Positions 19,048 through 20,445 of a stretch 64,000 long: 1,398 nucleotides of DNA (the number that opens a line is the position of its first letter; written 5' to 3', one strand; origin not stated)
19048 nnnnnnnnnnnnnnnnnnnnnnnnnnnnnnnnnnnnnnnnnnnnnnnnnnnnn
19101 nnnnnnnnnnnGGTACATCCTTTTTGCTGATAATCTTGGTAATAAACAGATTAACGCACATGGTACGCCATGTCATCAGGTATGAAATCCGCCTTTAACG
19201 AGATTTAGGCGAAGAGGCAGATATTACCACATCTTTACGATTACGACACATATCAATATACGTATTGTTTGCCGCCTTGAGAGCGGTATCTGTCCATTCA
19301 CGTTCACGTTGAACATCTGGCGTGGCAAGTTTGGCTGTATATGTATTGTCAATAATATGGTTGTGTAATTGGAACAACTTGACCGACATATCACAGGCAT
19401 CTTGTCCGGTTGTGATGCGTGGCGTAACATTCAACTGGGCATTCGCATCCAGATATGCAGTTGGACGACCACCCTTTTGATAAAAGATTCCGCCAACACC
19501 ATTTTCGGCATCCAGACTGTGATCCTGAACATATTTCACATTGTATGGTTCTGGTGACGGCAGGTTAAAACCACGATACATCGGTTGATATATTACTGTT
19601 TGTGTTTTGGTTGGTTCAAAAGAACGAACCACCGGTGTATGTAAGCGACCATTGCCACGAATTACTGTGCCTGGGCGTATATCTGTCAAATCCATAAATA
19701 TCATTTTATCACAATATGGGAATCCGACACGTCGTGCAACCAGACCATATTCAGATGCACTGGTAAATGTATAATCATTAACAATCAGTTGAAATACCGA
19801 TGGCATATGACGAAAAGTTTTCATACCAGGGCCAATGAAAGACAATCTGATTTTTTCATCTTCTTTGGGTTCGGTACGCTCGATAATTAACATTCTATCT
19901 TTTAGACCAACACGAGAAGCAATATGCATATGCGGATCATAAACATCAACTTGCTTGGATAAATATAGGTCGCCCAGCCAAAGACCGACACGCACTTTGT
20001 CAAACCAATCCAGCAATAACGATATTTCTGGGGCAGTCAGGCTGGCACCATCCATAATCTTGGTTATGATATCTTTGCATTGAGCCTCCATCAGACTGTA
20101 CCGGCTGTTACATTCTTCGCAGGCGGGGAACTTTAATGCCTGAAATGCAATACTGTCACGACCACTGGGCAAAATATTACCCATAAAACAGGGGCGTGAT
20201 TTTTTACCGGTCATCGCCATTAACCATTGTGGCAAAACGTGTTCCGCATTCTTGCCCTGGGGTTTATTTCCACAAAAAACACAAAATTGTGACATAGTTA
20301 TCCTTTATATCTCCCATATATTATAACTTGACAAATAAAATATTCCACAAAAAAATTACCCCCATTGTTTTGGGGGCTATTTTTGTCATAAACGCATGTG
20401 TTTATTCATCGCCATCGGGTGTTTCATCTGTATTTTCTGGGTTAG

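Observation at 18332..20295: Orphan three-gene minus-strand module: HNH-like Zn-finger protein, 2-TM protein, tiny YD-repeat protein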

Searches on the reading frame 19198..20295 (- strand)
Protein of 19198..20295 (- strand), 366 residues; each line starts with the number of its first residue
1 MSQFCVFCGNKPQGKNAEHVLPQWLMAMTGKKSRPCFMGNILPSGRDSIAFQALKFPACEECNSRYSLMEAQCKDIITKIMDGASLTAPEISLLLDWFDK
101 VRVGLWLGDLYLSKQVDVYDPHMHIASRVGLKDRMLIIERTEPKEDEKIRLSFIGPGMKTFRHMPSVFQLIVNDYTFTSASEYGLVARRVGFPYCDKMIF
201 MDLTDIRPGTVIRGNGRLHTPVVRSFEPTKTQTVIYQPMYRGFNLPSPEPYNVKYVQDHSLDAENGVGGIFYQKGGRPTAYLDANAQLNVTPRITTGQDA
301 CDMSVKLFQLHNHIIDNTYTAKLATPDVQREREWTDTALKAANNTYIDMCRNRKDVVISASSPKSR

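Call 3: search_protein_families(library=pfam, proteins=[window:19198-20295:-], max_evalue=10)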
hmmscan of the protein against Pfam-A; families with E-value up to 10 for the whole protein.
window:19198-20295:- (366 aa): 1 family
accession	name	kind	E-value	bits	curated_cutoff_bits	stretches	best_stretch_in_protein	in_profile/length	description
PF08274.17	Zn_Ribbon_YjdM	-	0.12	12.8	30.8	1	56-68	2-14/30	PhnA Zinc-Ribbon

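Call 4: search_protein_families(library=padloc, proteins=[window:19198-20295:-], max_evalue=10)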
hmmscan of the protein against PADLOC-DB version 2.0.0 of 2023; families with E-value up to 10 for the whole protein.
window:19198-20295:- (366 aa): 0 families

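Call 5: search_protein_families(library=ncbifam, proteins=[window:19198-20295:-], max_evalue=10)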
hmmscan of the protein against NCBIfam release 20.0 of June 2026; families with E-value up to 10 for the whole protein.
window:19198-20295:- (366 aa): 0 families

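Call 6: search_protein_families(library=phrogs, proteins=[window:19198-20295:-], max_evalue=10)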
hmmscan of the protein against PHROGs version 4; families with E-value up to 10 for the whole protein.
window:19198-20295:- (366 aa): 1 family
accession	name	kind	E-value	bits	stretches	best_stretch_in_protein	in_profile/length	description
phrog_10503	-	unknown function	0.0057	17.2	1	3-110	35-135/251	-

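Call 7: find_homologous_proteins(query=window:19198-20295:-, max_evalue=0.001)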
Query window:19198-20295:- (366 aa): 225 proteins with E <= 0.001 among 1619 candidates; the best 120 are listed.
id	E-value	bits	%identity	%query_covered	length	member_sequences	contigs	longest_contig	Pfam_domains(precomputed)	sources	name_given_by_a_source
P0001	9.6e-250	845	99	100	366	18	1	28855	-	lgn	-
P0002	2.4e-189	647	75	100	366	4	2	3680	-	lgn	-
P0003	1.0e-153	530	65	97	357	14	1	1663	-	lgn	-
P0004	4.0e-145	501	62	97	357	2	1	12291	-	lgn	-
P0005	4.3e-140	485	59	96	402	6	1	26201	-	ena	-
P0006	2.8e-134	466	54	99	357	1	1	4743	-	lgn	-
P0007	9.0e-133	461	57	96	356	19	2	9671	-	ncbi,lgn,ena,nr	ncbi:MAG: hypothetical protein J6L47_02845 [Alphaproteobacteria bacterium]|nr:hypothetical protein [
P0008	5.8e-128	445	59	87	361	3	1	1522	-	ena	-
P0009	8.7e-128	444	58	90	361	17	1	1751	-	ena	-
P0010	8.7e-121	421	55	94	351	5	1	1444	-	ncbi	-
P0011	1.8e-118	414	53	94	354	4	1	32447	-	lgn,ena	-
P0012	1.2e-111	391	50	94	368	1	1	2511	-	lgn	-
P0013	2.4e-111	390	52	97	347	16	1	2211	-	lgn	-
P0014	2.6e-105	370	50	96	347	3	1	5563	-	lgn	-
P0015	1.4e-101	358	53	92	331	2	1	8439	-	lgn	-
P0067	1.8e-64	236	41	95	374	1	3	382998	-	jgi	jgi:hypothetical protein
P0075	1.5e-61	226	35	96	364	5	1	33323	-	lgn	-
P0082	7.2e-60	221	37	96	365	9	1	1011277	-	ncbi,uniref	ncbi:hypothetical protein M2426_000753 [Pseudomonas moraviensis]|uniref:hypothetical protein n=1 Tax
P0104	1.1e-55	207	42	75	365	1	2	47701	-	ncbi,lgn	-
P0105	1.2e-55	207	40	77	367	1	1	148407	-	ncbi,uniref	ncbi:hypothetical protein V6259_11460 [Marinomonas sp. TI.3.20]|uniref:hypothetical protein n=1 Tax=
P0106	1.3e-55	207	34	95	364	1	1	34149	-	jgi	-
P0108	1.9e-55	206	42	76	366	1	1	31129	-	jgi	jgi:hypothetical protein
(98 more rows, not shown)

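Call 8: search_solved_structures(query=window:19198-20295:-, max_evalue=10, show_alignments=2)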
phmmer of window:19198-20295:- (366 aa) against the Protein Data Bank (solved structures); distinct sequences matched with E-value up to 10: 1.
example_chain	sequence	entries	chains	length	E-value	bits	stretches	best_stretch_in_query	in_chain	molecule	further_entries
7p26_AAA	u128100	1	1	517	0.72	11.7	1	223-291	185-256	Putative arylsulfatase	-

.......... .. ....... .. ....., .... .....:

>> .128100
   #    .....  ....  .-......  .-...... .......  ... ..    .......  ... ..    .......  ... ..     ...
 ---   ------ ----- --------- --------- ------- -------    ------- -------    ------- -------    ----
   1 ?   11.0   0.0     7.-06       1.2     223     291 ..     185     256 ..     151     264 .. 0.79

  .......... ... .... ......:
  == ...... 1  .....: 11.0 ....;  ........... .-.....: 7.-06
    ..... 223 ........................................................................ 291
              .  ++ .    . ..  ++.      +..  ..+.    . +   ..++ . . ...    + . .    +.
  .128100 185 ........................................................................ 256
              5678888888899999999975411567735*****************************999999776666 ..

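Call 9: find_encoding_contigs(protein=P0001, flank=6000, max_places=3)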
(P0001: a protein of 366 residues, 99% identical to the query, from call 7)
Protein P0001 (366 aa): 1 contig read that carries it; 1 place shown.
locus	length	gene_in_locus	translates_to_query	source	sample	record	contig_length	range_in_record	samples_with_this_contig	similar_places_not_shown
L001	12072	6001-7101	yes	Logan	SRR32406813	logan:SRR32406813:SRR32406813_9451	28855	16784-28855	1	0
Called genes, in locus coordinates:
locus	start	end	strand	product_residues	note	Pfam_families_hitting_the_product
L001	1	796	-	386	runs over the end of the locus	-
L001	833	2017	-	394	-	PF07690:MFS_1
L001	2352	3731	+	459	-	PF01564:Spermine_synth (weak)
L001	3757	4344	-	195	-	PF00081:Sod_Fe_N, PF02777:Sod_Fe_C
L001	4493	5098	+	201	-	-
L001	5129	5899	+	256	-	PF02674:Colicin_V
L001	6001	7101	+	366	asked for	-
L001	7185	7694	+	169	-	-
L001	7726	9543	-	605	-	PF00664:ABC_membrane, PF00005:ABC_tran, PF02463:SMC_N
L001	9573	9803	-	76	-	-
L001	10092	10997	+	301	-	PF00126:HTH_1, PF03466:LysR_substrate (faint)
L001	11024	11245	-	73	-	-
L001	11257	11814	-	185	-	PF12796:Ank_2 (weak)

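Call 10: find_encoding_contigs(protein=P0005, flank=6000, max_places=3)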
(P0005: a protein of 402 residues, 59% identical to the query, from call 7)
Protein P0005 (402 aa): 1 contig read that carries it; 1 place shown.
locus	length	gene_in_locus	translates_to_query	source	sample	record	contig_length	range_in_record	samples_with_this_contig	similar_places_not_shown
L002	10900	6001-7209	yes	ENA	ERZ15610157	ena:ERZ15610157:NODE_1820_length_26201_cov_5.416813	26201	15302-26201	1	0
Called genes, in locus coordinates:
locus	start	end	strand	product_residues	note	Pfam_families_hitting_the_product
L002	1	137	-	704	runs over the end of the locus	-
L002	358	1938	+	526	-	-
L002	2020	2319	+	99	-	PF00583:Acetyltransf_1 (weak), PF14542:Acetyltransf_CG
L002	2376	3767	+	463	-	PF01564:Spermine_synth (weak)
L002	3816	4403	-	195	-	PF00081:Sod_Fe_N, PF02777:Sod_Fe_C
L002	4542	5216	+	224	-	PF00462:Glutaredoxin (weak)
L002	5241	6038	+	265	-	PF02674:Colicin_V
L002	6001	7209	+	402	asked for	-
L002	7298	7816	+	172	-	-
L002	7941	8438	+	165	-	-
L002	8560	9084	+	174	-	-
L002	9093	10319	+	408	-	-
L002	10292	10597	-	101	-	-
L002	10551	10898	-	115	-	?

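Call 11: find_encoding_contigs(protein=P0082, flank=6000, max_places=3)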
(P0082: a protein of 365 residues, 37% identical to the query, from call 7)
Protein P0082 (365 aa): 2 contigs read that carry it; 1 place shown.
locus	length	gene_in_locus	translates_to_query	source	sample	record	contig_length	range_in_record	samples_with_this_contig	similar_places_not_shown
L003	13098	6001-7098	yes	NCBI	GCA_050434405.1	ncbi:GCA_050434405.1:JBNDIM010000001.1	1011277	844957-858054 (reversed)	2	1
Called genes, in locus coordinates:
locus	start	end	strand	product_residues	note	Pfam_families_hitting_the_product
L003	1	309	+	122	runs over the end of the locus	PF08000:bPH_1, PF14470:bPH_3 (weak)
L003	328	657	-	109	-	-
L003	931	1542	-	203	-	-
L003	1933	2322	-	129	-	PF18728:HEPN_AbiV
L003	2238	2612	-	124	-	PF18728:HEPN_AbiV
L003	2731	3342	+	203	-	-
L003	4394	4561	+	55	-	-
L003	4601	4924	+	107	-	PF12844:HTH_19, PF13560:HTH_31, PF01381:HTH_3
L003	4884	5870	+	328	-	PF00078:RVT_1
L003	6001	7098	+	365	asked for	-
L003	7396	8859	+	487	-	PF14082:SduA_C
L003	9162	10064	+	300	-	PF18864:AbiTii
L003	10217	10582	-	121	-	PF22055:MvaT_DBD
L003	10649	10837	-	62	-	-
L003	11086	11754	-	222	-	-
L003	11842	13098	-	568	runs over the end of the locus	PF06048:DUF927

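Call 18: find_related_loci(query=A2, collection=genome_contigs, flank=10000)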
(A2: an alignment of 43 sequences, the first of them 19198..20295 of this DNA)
Query A2 (366 aa) in genome_contigs; peptide patterns used: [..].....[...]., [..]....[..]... (x = any residue, [..] = any of these).
184 stretches matched a pattern; 125 encode a relative of the query (tblastn E <= 1e-3); the best 80 are kept; 80 distinct loci.
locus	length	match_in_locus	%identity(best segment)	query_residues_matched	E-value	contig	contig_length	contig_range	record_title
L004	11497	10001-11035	57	1-351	2e-137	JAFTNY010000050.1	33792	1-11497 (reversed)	MAG: Alphaproteobacteria bacterium isolate RGIG3991 Roe_deer_Cecum-4__c373096, whole genome shotgun sequence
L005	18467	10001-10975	58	1-329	1e-130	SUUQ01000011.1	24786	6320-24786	MAG: Alphaproteobacteria bacterium isolate SIG50 NODE_39399_length_24786_cov_7.079281, whole genome shotgun sequence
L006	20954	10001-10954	59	1-319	2e-130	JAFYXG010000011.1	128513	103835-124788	MAG: Alphaproteobacteria bacterium isolate RGIG7505 Water_buffalos_Colon.Co__c1631399, whole genome shotgun sequence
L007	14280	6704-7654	58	1-319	1e-129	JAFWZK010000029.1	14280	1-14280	MAG: Alphaproteobacteria bacterium isolate RGIG6210 Sheep_Rectum-2__c466463, whole genome shotgun sequence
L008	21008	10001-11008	53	1-343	4e-125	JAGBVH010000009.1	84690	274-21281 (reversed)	MAG: Alphaproteobacteria bacterium isolate RGIG9479 Yak_Cecum-4__c166333, whole genome shotgun sequence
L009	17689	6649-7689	52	1-354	2e-118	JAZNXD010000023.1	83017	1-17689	MAG: Candidatus Enterousia sp. isolate T1900044780_TS20190246.MAGScoT_cleanbin_000045 SGB_2551_k141_2380510, whole genom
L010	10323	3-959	53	19-344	2e-115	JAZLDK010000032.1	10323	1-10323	MAG: Candidatus Enterousia sp. isolate T1900045036_TC20190029.MAGScoT_cleanbin_000012 SGB_4464_k141_2885723, whole genom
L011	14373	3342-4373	49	1-351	1e-109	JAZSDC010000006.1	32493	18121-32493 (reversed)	MAG: Candidatus Enterousia sp. isolate T1900044601_TS20190067.MAGScoT_cleanbin_000040 SGB_692_k141_1765050, whole genome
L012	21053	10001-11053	44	1-357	4e-96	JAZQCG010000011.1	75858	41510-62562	MAG: Candidatus Enterousia sp. isolate T1900044638_TS20190104.MAGScoT_cleanbin_000053 SGB_1212_k141_955524, whole genome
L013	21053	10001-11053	44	1-357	3e-95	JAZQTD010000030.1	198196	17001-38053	MAG: Candidatus Enterousia sp. isolate T1900045192_TC20190188.MAGScoT_cleanbin_000014 SGB_5297_k141_2145953, whole genom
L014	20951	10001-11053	43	1-357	3e-95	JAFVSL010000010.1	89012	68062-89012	MAG: Alphaproteobacteria bacterium isolate RGIG5353 Sheep_Colon-3__c759987, whole genome shotgun sequence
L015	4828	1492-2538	44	1-355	1e-94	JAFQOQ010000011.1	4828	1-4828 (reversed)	MAG: Alphaproteobacteria bacterium isolate RGIG2010 Goat_Colon-1__c270220, whole genome shotgun sequence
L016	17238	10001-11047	44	1-355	4e-94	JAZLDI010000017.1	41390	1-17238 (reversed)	MAG: Candidatus Enterousia sp. isolate T1900045038_TC20190031.MAGScoT_cleanbin_000032 SGB_4470_k141_1802323, whole genom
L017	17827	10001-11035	44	1-353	5e-93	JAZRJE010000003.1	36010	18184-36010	MAG: Candidatus Enterousia sp. isolate T1900045469_YK20190160.MAGScoT_cleanbin_000038 SGB_7227_k141_1443720, whole genom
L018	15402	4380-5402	44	1-351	4e-91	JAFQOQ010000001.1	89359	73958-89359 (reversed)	MAG: Alphaproteobacteria bacterium isolate RGIG2010 Goat_Colon-1__c13507, whole genome shotgun sequence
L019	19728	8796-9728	46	1-315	6e-90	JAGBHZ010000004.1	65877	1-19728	MAG: Alphaproteobacteria bacterium isolate RGIG9136 Water_deer_Rectum.Co__c252317, whole genome shotgun sequence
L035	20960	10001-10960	40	1-330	1e-74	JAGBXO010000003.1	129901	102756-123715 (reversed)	MAG: Alphaproteobacteria bacterium isolate RGIG9538 Yak_Colon-2__c92938, whole genome shotgun sequence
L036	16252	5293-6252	40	1-330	5e-74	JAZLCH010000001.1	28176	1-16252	MAG: Candidatus Enterousia sp. isolate T1900045051_TC20190044.MAGScoT_cleanbin_000024 SGB_4527_k141_4858757, whole genom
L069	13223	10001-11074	36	2-353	6e-66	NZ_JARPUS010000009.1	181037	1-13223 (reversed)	Pseudomonas sp. GOM6 spades_GOM6_rawreads_contigs_contig_9, whole genome shotgun sequence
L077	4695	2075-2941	36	3-292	2e-60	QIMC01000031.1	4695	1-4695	MAG: Flammeovirgaceae bacterium isolate SZUA-3 Ga0063293_10029221, whole genome shotgun sequence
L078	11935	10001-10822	41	1-273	3e-60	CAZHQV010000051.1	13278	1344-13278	MAG TPA_asm: uncultured Dehalococcoidales bacterium isolate SRP068000_co4_61 genome assembly, contig: NODE_6317_length_1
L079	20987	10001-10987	36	1-328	3e-59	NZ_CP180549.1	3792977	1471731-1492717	Neptuniibacter sp. QD57_21 chromosome, complete genome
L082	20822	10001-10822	40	1-273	1e-55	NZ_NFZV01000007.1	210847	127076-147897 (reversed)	Alkalilimnicola ehrlichii strain AK92 NODE_7_length_210847_cov_43.4749_ID_13, whole genome shotgun sequence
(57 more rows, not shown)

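Call 21: predict_structure(alignment_id=A2)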
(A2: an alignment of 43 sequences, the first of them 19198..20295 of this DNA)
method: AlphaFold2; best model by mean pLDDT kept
length: 366 residues; sequences in the alignment: 43
mean_pLDDT: 92.0   pTM: 0.92
mean pLDDT of the five models: 92.0, 92.0, 91.4, 90.2, 90.1
residues with pLDDT >= 90: 270; 70-90: 89; 50-70: 6; < 50: 1
segments of 3 or more residues with pLDDT < 50: none
pLDDT, mean of each block of 10 residues (from residue 1): 84 88 91 81 82 91 94 97 98 98 94 86 89 97 81 90 94 96 97 96 91 96 93 98 91 98 97 96 98 89 93 97 96 96 96 83 62
secondary structure, 60 per line:
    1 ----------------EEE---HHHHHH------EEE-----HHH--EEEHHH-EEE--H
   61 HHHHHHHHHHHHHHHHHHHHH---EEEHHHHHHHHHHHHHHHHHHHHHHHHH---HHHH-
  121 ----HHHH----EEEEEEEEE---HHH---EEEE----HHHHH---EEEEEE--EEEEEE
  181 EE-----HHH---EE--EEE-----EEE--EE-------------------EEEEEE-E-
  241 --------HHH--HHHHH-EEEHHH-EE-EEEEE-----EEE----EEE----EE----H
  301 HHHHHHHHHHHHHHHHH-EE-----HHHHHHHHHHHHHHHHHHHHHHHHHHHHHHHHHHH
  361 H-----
elements in order: E17-19 H23-28 E35-37 E48-50 E55-57 H60-81 E85-87 H88-112 H116-119 H125-128 E133-141 E151-154 H159-163 E167-172 E175-182 E198-200 E206-208 E232-237 H254-258 E260-262 E270-274 E280-282 E287-289 H300-317 H326-361

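Call 24: search_protein_representatives(alignment_id=A2)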
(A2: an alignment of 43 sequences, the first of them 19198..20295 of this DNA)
Query: 43 sequences, 356 profile positions. Proteins with E-value up to 0.001 (for the whole library): 1921; up to 1e-10: 780; up to 1e-30: 574. The best 150 are listed.
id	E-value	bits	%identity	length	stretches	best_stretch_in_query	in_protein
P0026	1.7e-141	487.9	-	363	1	1-352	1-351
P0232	2.1e-134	464.6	-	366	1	2-353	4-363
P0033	8.9e-132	455.9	-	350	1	1-349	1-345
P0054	2.1e-126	438.3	-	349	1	1-330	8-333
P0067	3.5e-126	437.5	-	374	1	1-350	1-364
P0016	4.8e-125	433.8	-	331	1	17-347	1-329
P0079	1.1e-120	419.5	-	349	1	1-345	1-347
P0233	2.6e-120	418.2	-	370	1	1-353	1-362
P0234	4.1e-119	414.3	-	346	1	1-339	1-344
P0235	5.3e-117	407.3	-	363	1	2-350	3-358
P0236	2.3e-114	398.7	-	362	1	1-347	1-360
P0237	3.4e-114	398.1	-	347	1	1-346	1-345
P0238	1.3e-113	396.2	-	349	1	1-348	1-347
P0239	5.0e-111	387.7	-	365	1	1-352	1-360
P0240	2.3e-109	382.2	-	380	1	1-350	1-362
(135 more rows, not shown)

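Call 29: fold_search(model_id=the predicted structure, library=pdb)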
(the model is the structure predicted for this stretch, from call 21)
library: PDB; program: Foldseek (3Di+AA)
matches with E <= 10: 146; with E <= 0.001: 0
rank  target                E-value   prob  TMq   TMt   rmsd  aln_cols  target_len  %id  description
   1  8xyc_A                2.3e-01  0.03  0.11  0.06  28.8       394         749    9  Ternary structure of dVemCas12e-sgRNA-dsDNA (released 2024-10-23)
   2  1zbt                  3.4e-01  0.03  0.11  0.12  23.9       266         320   14  Crystal structure of Peptide chain release factor 1 (RF-1) (SMU.1085) from Streptococcus mutans at 2.34 A resolution (released 2005-05-03)
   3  6frl_B                5.9e-01  0.13  0.10  0.07   4.3        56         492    4  BrvH, a flavin-dependent halogenase from Brevundimonas sp. BAL3 (released 2018-05-23)
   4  8y87_A                6.2e-01  0.05  0.12  0.05  17.6       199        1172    9  Structure of HCoV-HKU1C spike in the functionally anchored-1up conformation with 1TMPRSS2 (released 2024-07-17)
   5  7dei_B                6.2e-01  0.04  0.09  0.09  19.8       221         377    8  Structure of human ORP3 ORD domain in complex with PI(4)P (released 2021-03-24)
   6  5u9f_Z                6.6e-01  0.01  0.08  0.08  32.6       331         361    8  3.2 A cryo-EM ArfA-RF2 ribosome rescue complex (Structure II) (released 2017-03-22)
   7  2wxt                  7.9e-01  0.01  0.09  0.09  17.6       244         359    7  Clostridium perfringens alpha-toxin strain NCTC8237 (released 2009-11-17)
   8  6frl_A                9.4e-01  0.11  0.10  0.07   4.3        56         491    4  BrvH, a flavin-dependent halogenase from Brevundimonas sp. BAL3 (released 2018-05-23)
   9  7jsn_B                9.4e-01  0.01  0.10  0.06  22.6       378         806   10  Structure of the Visual Signaling Complex between Transducin and Phosphodiesterase 6 (released 2020-10-21)
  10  6c0w_K                1.1e+00  0.03  0.09  0.14  11.9       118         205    8  Cryo-EM structure of human kinetochore protein CENP-N with the centromeric nucleosome containing CENP-A (released 2018-01-17)
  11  7rfq                  1.1e+00  0.02  0.12  0.17  18.4       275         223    6  STRUCTURE OF BACTERIAL SYLF DOMAIN CONTAINING PROTEIN, BETA CELL EXPANSION FACTOR A (BEFA) (released 2022-07-20)
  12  7lu4_A                1.3e+00  0.01  0.10  0.04  26.4       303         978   11  Crystal structure of bacterial glycyl tRNA synthetase in complex with glycine (released 2021-08-04)
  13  2wy6_C                1.5e+00  0.01  0.09  0.09  19.7       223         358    8  Clostridium perfringens alpha-toxin strain NCTC8237 mutant T74I (released 2009-11-24)
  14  8i4e_A                1.6e+00  0.01  0.08  0.06  16.5       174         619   12  Omicron spike variant XBB with Bn03 (released 2023-12-27)
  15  6njs                  1.6e+00  0.01  0.10  0.08  19.4       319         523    6  Stat3 Core in complex with compound SD36 (released 2019-12-04)
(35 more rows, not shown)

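Call 34: search_dna_similar(query=window:19198-20295:-, collection=phages, mode=protein, max_evalue=0.001)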
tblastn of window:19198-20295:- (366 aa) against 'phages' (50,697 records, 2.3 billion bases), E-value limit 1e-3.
No match.
